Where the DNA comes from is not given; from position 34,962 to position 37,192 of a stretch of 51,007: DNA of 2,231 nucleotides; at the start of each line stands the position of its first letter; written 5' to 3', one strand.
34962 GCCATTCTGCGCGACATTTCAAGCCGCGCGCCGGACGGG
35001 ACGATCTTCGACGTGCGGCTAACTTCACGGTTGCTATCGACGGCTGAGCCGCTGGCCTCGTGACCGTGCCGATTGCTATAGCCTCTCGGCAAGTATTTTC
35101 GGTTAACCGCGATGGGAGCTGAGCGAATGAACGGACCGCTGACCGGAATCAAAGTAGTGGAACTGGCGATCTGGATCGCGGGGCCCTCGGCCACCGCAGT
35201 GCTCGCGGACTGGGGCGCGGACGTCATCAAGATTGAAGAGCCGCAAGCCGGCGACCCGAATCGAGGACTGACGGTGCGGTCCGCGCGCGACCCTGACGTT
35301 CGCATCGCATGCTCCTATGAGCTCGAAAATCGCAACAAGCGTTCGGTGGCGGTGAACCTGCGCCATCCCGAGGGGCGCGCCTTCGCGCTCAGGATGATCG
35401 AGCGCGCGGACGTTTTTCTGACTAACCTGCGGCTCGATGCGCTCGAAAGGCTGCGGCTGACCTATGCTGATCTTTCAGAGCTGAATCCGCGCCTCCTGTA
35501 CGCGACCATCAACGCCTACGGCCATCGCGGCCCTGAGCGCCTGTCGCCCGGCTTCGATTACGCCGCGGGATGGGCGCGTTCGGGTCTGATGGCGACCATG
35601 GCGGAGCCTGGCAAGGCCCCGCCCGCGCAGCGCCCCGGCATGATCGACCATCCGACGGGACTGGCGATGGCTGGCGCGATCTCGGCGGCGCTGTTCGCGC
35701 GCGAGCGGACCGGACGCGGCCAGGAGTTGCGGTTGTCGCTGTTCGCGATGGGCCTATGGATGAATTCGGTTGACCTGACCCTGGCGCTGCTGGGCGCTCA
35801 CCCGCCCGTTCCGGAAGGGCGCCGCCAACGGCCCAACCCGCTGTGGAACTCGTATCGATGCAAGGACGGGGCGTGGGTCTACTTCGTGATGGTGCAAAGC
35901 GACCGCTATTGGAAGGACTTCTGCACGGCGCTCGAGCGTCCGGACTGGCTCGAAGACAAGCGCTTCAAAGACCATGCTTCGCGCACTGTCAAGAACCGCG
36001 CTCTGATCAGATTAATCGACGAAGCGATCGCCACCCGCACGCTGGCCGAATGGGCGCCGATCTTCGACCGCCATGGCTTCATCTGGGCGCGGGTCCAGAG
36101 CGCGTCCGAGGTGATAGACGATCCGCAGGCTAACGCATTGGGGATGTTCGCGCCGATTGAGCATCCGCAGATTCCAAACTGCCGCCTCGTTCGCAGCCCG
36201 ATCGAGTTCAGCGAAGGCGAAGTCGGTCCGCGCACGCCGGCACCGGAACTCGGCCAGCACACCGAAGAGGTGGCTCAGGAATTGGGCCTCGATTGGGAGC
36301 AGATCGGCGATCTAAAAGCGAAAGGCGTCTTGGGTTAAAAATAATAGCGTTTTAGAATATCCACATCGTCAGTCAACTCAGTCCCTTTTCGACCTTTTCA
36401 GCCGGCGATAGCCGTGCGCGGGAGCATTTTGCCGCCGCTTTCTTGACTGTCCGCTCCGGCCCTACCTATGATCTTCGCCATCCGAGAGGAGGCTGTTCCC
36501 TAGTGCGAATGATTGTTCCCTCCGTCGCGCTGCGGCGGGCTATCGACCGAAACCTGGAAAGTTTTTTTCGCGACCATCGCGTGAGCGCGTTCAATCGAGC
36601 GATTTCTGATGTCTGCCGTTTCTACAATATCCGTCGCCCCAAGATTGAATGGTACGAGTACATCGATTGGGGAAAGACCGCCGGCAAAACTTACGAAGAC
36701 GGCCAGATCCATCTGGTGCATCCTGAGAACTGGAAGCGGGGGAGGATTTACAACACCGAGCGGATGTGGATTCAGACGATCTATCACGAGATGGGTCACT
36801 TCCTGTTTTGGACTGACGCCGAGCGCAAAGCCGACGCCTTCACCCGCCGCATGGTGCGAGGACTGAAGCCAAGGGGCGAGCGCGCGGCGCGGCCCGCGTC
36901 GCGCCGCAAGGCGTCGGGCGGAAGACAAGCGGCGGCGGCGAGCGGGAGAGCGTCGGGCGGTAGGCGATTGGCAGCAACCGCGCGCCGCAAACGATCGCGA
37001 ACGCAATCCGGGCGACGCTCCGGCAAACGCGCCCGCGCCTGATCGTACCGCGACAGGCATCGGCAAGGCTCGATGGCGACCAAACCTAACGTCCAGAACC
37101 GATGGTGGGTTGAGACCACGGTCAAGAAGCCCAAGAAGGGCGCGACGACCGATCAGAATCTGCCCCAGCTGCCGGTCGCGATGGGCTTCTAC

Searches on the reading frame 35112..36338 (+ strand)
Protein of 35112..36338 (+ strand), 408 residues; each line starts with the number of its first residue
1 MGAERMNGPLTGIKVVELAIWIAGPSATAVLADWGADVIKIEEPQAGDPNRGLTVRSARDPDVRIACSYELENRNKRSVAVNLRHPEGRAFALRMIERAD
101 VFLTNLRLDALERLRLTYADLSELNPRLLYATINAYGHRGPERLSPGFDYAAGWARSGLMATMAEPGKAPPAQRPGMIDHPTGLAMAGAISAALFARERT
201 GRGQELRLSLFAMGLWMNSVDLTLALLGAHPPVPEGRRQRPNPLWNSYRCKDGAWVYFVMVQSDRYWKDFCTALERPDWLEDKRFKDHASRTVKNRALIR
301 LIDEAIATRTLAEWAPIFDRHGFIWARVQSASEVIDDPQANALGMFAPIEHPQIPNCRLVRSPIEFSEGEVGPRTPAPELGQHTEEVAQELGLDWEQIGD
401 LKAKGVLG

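Call 4: search_protein_families(library=pfam, proteins=[window:35112-36338:+], max_evalue=0.1)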
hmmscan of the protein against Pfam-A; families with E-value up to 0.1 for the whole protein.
window:35112-36338:+ (408 aa): 1 family
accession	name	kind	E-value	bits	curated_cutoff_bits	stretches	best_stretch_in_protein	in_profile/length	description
PF02515.22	CoA_transf_3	-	3.8e-111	372.2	23.3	1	10-384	1-366/366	CoA-transferase family III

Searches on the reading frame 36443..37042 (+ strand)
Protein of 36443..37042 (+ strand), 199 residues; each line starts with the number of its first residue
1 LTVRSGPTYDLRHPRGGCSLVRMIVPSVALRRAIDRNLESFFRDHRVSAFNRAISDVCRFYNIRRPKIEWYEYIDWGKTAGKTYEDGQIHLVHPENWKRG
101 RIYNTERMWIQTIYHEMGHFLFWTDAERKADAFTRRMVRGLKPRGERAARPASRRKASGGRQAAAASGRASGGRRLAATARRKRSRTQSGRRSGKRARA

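Call 4: search_protein_families(library=pfam, proteins=[window:36443-37042:+], max_evalue=0.1)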
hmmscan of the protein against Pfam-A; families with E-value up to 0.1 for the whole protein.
window:36443-37042:+ (199 aa): 1 family
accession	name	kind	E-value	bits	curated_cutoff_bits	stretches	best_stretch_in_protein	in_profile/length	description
PF01303.22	Egg_lysin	-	0.003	18.1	27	1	30-76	13-58/121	Egg lysin (Sperm-lysin)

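Call 5: search_protein_families(library=ncbifam, proteins=[window:36503-37042:+], max_evalue=1)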
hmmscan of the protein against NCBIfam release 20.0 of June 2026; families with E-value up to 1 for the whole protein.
window:36503-37042:+ (179 aa): 0 families

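Call 6: search_protein_families(library=padloc, proteins=[window:36503-37042:+], max_evalue=1)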
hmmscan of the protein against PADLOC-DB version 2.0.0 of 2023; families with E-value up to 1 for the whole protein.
window:36503-37042:+ (179 aa): 0 families

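Call 7: search_protein_families(library=phrogs, proteins=[window:36503-37042:+], max_evalue=1)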
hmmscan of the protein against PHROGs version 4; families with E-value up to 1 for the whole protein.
window:36503-37042:+ (179 aa): 1 family
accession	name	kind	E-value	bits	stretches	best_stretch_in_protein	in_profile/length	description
phrog_1516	-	unknown function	0.24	12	0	87-115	85-113/227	-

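Call 8: find_homologous_proteins(query=window:36503-37042:+, max_evalue=0.001)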
Query window:36503-37042:+ (179 aa): 1390 proteins with E <= 0.001 among 2136 candidates; the best 120 are listed.
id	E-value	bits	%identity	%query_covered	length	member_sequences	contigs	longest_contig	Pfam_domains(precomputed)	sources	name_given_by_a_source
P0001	1.6e-112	391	99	100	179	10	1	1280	-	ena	-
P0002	2.6e-95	335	87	100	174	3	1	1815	-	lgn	-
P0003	8.3e-91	321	81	99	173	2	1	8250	-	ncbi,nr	ncbi:MAG TPA: hypothetical protein VMB26_06840 [Candidatus Binataceae bacterium]|nr:hypothetical pro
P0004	1.1e-90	320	81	100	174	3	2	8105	-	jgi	-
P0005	5.5e-88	312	81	100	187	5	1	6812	-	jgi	jgi:hypothetical protein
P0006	1.4e-84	300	79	100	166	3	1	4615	-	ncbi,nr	ncbi:MAG TPA: hypothetical protein VN754_03100 [Candidatus Binataceae bacterium]|nr:hypothetical pro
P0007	1.3e-77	278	72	99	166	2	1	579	-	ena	-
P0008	2.3e-75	270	79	79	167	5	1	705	-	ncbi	-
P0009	3.9e-75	270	69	100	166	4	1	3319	-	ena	-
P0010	3.6e-72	260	67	99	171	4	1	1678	-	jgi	jgi:hypothetical protein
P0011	1.5e-71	258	77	81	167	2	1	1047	-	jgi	-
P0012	1.2e-69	252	68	92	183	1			-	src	-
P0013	2.5e-68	248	69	88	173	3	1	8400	-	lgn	-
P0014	3.1e-68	247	61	97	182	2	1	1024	-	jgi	-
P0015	3.9e-68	247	70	84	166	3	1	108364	-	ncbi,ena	-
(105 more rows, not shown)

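Call 24: search_solved_structures(query=A2, max_evalue=10, show_alignments=3)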
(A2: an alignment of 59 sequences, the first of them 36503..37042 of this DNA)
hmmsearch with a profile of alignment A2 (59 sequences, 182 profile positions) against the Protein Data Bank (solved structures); distinct sequences matched with E-value up to 10: 0.

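Call 32: predict_structure(alignment_id=A2)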
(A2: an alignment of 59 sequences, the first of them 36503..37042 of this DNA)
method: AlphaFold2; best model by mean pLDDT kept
length: 179 residues; sequences in the alignment: 59
mean_pLDDT: 73.9   pTM: 0.57
mean pLDDT of the five models: 73.9, 73.3, 71.5, 71.0, 70.6
residues with pLDDT >= 90: 54; 70-90: 51; 50-70: 48; < 50: 26
segments of 3 or more residues with pLDDT < 50: 136-145, 147-149, 168-175
pLDDT, mean of each block of 10 residues (from residue 1): 79 95 92 95 92 66 88 76 80 92 88 80 56 48 48 52 51 49
secondary structure, 60 per line:
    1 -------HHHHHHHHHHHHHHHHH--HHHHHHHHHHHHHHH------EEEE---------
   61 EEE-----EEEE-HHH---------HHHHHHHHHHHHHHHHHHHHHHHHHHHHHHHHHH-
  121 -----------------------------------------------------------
elements in order: H8-24 H27-41 E48-51 E61-63 E69-72 H86-119

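Call 36: fold_search(model_id=the predicted structure, library=pdb)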
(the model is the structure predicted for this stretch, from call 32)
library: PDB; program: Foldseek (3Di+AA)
matches with E <= 10: 20; with E <= 0.001: 0
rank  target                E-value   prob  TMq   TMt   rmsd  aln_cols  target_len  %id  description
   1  6cyy_A                3.6e+00  0.06  0.15  0.09  10.0        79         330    8  Mycobacterium tuberculosis transcriptional regulator (released 2019-04-17)
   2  5y7z_A                3.6e+00  0.02  0.11  0.08   9.8        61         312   15  Complex structure of cyclin G-associated kinase with gefitinib (released 2018-08-29)
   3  3mm4                  3.8e+00  0.03  0.15  0.18  11.0       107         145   14  Crystal structure of the receiver domain of the histidine kinase CKI1 from Arabidopsis thaliana (released 2011-04-13)
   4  6bxj                  4.0e+00  0.03  0.15  0.06  11.1        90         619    9  Structure of a single-chain beta3 integrin (released 2018-10-03)
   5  9nh5_H                4.6e+00  0.02  0.09  0.04  18.2        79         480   10  CRYO-EM STRUCTURE OF HUMAN U7 SNRNP WITH METHYLATED noncleavable H2A* SUBSTRATE PRE-MRNA (core region) (released 2026-01-21)
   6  5xbn                  5.5e+00  0.11  0.28  0.38  11.5        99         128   14  crystal structure of Wss1 from saccharomyces cerevisiae (released 2018-03-28)
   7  9nh6_H                5.5e+00  0.02  0.09  0.03  17.9        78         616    9  CRYO-EM STRUCTURE OF HUMAN U7 SNRNP WITH METHYLATED noncleavable H2A* SUBSTRATE PRE-MRNA (COMPOSITE MAP) (released 2026-01-21)
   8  4fnc_A                5.9e+00  0.06  0.24  0.23   8.4        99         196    8  Human TDG in a post-reactive complex with 5-hydroxymethyluracil (5hmU) (released 2012-09-19)
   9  6d2s                  6.3e+00  0.06  0.19  0.13   7.0        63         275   11  Mycobacterium tuberculosis transcriptional regulator (released 2019-04-17)
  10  6u15_A                6.3e+00  0.03  0.19  0.18   9.4       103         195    8  Human thymine DNA glycosylase N140A mutant bound to DNA with 2'-F-5-carboxyl-dC substrate analog (released 2019-11-20)
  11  4z7z_A                6.7e+00  0.02  0.16  0.15   9.2       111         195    8  Structure of the enzyme-product complex resulting from TDG action on a GT mismatch in the presence of excess base (released 2015-09-16)
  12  6avr_B                6.7e+00  0.02  0.12  0.04   9.7        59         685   19  Human alpha-V beta-3 Integrin (intermediate conformation) in complex with the therapeutic antibody LM609 (released 2017-11-01)
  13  6avq_B                7.1e+00  0.03  0.13  0.04   6.1        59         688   20  The Therapeutic Antibody LM609 Selectively Inhibits Ligand Binding to Human alpha-V beta-3 Integrin via Steric Hindran (released 2017-11-01)
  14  2rba_A                7.6e+00  0.01  0.14  0.14  14.0       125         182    6  Structure of Human Thymine DNA Glycosylase Bound to Abasic and Undamaged DNA (released 2008-06-17)
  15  9l0x_H                8.1e+00  0.01  0.14  0.21  18.9       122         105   16  Cryo-EM structure of E.coli transcription initiation complex with Escherichia phage Mu late transcription activator C (released 2025-12-17)
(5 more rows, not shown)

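Call 45: search_protein_families(library=pfam, alignment_id=A2, max_evalue=10)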
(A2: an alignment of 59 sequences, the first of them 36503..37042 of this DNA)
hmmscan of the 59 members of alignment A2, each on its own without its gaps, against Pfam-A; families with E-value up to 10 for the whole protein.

A. member 1, window:36503-37042:+ (179 aa): 3 families
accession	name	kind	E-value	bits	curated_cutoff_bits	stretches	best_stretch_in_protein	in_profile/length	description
PF01303.22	Egg_lysin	-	0.0022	18.5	27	1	10-56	13-58/121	Egg lysin (Sperm-lysin)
PF10263.15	SprT-like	-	0.12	12.7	25.6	1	83-107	55-79/108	SprT-like family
PF00413.30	Peptidase_M10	-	0.16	12.3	24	1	64-101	83-120/159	Matrixin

B. families by the number of members that match (of 59 scanned): 11 families
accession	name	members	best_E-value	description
PF00413.30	Peptidase_M10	35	0.0078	Matrixin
PF01303.22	Egg_lysin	26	0.0022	Egg lysin (Sperm-lysin)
PF10263.15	SprT-like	16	0.022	SprT-like family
PF02163.28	Peptidase_M50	11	0.18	Peptidase family M50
PF10446.14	DUF2457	4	0.0058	Protein of unknown function (DUF2457)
PF24606.1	CEMIP_beta-hel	3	0.11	CEMIP beta-helix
PF25788.1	Ig_Rha78A_N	1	0.033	Rha78A-like, N-terminal immunoglobulin domain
PF02485.27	Branch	1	0.12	Core-2/I-Branching enzyme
PF08887.16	GAD-like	1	0.16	GAD-like domain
PF23152.1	GDH_2nd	1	0.2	NAD-specific glutamate dehydrogenase, second domain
PF25649.1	Rotavirus_VP2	1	0.32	Rotavirus inner capsid protein VP2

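Call 88: fold_search(model_id=the predicted structure, library=viral)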
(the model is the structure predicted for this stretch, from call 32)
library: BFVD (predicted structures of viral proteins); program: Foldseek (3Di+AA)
matches with E <= 10: 66; with E <= 0.001: 0
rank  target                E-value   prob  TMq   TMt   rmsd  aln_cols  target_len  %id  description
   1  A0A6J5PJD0            1.4e-01  0.51  0.30  0.37  14.6       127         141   13  Uncharacterized protein [uncultured Caudovirales phage]
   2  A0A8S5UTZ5            3.9e-01  0.44  0.29  0.23  10.5       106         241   17  Uncharacterized protein [Myoviridae sp. ctYA416]
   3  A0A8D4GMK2            3.9e-01  0.14  0.17  0.07  12.9        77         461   19  (no name in the UniProt tables at hand)
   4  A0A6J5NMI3            6.4e-01  0.66  0.29  0.29   3.9        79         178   15  Uncharacterized protein [uncultured Caudovirales phage]
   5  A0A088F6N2            8.8e-01  0.66  0.29  0.24   3.0        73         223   18  (no name in the UniProt tables at hand)
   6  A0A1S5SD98            1.0e+00  0.25  0.23  0.47   3.6        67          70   13  IrrE N-terminal-like domain-containing protein [Streptococcus phage IPP48]
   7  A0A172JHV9            1.1e+00  0.23  0.34  0.16  11.1       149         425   15  Zincin protease [Bacillus phage AR9]
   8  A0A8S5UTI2            1.1e+00  0.14  0.29  0.15  13.4       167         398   12  Beta-barrel assembly-enhancing protease [Myoviridae sp. ctYA416]
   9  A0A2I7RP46            1.1e+00  0.13  0.19  0.15   7.2        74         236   16  (no name in the UniProt tables at hand)
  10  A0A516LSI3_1          1.4e+00  0.15  0.20  0.04   9.3        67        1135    9  (no name in the UniProt tables at hand)
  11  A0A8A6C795            1.5e+00  0.20  0.33  0.16   7.8       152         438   12  (no name in the UniProt tables at hand)
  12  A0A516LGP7            1.7e+00  0.18  0.23  0.36   8.5        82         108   20  (no name in the UniProt tables at hand)
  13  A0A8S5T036            1.7e+00  0.10  0.27  0.24   8.2       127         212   13  Uncharacterized protein [Myoviridae sp. ctWb16]
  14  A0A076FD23            1.7e+00  0.08  0.23  0.18   6.8        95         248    4  PmV-like protein [Penaeus monodon nudivirus]
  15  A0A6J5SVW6            2.4e+00  0.02  0.14  0.12  14.4       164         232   15  Uncharacterized protein [uncultured Caudovirales phage]
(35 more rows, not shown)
